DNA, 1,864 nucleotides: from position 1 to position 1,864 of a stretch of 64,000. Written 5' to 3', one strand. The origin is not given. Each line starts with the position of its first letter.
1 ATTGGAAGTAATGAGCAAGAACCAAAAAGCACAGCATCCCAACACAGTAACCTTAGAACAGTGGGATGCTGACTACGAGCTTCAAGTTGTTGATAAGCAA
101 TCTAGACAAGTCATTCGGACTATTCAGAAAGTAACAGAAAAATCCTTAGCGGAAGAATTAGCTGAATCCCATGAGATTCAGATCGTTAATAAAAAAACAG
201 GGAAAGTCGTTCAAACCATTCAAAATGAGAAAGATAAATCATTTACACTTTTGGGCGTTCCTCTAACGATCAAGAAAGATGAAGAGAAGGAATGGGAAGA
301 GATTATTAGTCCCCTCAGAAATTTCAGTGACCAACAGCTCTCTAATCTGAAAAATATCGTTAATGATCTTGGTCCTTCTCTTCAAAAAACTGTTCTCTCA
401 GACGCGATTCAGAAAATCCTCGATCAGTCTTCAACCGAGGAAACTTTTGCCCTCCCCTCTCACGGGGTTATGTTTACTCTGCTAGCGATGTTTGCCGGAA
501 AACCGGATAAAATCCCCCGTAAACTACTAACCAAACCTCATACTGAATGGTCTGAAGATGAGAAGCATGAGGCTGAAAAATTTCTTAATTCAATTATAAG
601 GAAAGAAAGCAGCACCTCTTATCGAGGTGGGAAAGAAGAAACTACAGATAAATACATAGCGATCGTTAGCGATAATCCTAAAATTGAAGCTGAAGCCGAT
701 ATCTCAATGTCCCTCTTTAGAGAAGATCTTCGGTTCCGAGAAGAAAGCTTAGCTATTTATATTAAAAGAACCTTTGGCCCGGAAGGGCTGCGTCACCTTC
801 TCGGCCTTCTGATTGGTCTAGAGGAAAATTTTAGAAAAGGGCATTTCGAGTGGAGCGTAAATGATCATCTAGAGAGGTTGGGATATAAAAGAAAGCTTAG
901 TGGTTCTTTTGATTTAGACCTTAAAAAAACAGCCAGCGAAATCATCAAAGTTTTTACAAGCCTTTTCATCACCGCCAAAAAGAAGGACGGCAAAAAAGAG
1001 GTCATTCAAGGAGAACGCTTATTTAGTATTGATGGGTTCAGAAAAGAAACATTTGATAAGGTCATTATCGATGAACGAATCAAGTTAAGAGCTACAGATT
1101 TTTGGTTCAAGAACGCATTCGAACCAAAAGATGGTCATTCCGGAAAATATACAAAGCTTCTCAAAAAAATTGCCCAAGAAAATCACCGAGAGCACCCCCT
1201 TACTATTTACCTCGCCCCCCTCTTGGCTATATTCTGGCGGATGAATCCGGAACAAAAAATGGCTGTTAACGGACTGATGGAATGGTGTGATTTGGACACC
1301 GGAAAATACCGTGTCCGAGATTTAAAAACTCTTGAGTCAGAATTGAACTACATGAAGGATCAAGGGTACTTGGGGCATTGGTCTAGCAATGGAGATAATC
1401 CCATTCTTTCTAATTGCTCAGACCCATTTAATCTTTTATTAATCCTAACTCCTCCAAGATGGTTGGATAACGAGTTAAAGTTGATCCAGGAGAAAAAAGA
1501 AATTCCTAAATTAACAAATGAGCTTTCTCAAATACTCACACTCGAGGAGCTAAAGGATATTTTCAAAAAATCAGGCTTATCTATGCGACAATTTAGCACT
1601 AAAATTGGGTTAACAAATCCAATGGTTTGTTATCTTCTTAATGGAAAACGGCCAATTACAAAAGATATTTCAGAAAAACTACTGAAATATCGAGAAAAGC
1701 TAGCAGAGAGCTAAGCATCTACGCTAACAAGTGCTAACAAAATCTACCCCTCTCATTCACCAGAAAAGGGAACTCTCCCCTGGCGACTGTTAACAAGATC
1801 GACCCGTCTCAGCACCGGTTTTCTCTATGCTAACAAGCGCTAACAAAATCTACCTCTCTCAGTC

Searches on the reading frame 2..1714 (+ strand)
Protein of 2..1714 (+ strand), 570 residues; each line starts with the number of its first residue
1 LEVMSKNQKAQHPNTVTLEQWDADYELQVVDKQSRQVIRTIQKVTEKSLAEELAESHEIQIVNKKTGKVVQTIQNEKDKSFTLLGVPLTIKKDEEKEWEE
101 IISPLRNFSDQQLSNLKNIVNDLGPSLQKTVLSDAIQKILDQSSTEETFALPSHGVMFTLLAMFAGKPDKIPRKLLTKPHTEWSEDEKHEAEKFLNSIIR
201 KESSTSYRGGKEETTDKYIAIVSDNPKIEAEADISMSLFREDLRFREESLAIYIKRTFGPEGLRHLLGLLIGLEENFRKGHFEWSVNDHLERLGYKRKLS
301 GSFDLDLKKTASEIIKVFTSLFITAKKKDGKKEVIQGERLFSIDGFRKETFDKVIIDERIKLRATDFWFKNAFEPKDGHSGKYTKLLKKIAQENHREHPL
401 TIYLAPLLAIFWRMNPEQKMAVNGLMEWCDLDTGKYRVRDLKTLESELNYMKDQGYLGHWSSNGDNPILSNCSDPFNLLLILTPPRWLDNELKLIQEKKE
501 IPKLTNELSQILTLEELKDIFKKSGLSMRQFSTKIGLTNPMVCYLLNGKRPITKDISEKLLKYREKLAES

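Call 18: search_protein_families(library=pfam, proteins=[window:2-1714:+], max_evalue=0.01)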
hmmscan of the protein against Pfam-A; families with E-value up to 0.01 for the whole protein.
window:2-1714:+ (570 aa): 1 family
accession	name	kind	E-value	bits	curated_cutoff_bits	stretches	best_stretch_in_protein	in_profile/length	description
PF01381.28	HTH_3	-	0.00057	20.3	23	1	517-563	1-47/55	Helix-turn-helix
